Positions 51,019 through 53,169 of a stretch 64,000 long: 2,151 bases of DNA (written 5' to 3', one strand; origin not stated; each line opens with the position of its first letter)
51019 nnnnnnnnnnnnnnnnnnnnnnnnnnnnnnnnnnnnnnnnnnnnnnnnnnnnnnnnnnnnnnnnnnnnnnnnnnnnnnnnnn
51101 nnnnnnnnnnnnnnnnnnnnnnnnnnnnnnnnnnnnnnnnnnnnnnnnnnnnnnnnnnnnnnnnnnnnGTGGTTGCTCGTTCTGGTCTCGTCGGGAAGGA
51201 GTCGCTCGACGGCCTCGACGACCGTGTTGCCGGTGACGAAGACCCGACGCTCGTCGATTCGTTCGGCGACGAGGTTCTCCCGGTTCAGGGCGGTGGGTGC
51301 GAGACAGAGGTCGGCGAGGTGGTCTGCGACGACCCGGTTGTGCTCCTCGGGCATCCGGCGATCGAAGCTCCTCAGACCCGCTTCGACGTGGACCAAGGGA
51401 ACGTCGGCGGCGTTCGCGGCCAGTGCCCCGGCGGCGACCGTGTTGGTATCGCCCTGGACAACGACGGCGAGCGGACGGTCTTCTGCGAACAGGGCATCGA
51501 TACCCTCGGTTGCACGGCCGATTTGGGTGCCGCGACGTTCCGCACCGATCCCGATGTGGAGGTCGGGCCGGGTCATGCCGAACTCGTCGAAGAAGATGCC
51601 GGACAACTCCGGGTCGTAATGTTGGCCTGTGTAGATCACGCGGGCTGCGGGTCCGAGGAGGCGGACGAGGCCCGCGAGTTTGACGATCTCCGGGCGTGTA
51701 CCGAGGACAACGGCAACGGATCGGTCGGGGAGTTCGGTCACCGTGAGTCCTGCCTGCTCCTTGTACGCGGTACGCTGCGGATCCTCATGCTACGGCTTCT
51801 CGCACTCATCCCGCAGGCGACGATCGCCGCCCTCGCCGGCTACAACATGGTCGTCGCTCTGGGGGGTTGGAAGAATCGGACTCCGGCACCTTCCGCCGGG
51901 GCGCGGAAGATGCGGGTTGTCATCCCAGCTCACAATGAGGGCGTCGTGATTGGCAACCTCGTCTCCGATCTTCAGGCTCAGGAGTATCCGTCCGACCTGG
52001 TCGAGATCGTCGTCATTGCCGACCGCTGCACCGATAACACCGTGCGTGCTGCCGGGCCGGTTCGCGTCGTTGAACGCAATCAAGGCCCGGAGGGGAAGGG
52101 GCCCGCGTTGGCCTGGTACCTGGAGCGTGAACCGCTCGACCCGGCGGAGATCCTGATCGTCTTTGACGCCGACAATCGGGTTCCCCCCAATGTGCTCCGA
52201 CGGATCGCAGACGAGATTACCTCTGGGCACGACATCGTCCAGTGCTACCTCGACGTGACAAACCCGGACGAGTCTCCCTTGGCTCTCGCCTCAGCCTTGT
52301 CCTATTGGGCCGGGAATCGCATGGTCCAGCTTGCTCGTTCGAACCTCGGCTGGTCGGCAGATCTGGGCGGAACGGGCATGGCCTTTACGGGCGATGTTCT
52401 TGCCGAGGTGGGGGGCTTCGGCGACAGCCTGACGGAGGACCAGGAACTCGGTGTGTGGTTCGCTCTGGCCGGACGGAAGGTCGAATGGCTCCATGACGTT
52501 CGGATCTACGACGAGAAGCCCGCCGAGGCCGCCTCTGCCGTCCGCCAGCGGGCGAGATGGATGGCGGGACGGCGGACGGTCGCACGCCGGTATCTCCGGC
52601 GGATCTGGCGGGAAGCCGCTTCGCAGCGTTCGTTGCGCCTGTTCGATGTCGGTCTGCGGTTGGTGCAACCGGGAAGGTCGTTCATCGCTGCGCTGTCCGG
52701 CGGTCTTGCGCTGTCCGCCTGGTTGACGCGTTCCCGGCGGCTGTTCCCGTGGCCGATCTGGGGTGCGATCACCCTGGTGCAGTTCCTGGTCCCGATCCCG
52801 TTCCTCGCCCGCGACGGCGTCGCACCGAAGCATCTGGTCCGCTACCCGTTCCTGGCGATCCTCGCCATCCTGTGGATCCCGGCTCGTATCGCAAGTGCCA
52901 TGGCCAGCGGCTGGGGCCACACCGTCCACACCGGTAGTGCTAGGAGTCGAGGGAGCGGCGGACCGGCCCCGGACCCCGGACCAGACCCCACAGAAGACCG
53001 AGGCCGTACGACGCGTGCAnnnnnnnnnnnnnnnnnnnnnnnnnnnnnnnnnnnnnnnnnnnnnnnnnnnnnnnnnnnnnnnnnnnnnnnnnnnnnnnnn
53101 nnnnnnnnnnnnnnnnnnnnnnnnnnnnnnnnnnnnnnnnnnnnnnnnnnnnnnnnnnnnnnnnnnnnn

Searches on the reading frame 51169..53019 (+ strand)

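Call 43: search_protein_families(library=pfam, proteins=[window:51169-53019:+], max_evalue=0.001)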
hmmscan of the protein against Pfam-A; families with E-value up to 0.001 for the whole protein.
window:51169-53019:+ (617 aa): 4 families
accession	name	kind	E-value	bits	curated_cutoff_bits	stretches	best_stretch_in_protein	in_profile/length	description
PF13641.12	Glyco_tranf_2_3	-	1.5e-25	91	27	1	249-467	4-230/230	Glycosyltransferase like family 2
PF13632.12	Glyco_trans_2_3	-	8.1e-22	78.4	27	1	329-533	2-167/198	Glycosyl transferase family group 2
PF00535.33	Glycos_transf_2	-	6.4e-13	49.4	23.3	1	250-405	2-158/168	Glycosyl transferase family 2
PF13506.12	Glyco_transf_21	-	3.5e-10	40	21.7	1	326-464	31-172/174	Glycosyl transferase family 21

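Call 83: search_protein_families(library=ncbifam, proteins=[window:51169-53019:+], max_evalue=0.00001)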
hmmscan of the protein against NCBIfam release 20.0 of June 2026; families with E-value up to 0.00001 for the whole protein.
window:51169-53019:+ (617 aa): 8 families
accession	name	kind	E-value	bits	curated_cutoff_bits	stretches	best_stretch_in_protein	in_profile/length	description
NF041865.1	EpsU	equivalog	1.5e-42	146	700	1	214-516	6-313/394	exopolysaccharide biosynthesis GT2 family glycosyltransferase EpsU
NF053846.1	glyco_with_XrtP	equivalog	3.5e-12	45.7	520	1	234-515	28-343/440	XrtP-associated glycosyltransferase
NF041875.1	EPS_EpsD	equivalog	3.6e-08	33.2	370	1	249-461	2-219/325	exopolysaccharide biosynthesis glycosyltransferase EpsD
TIGR04283.1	glyco_like_mftF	equivalog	8.7e-08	32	182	1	250-427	3-165/221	TIGR04283 family arsenosugar biosynthesis glycosyltransferase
TIGR03937.1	PgaC_IcaA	equivalog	1.2e-07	31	422.3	0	238-318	37-121/407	poly-beta-1,6-N-acetyl-D-glucosamine synthase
TIGR03469.1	HpnB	hypoth_equivalog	2.7e-06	26.6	379.25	1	245-296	43-93/386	hopene-associated glycosyltransferase HpnB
TIGR04182.1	glyco_TIGR04182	equivalog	6.1e-06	25.8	325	1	249-354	3-101/293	S-layer glycoprotein N-glycosyltransferase AglJ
NF011307.0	PRK14716.1-5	equivalog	9.5e-06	24.8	431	0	232-469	46-312/464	glycosyl transferase family protein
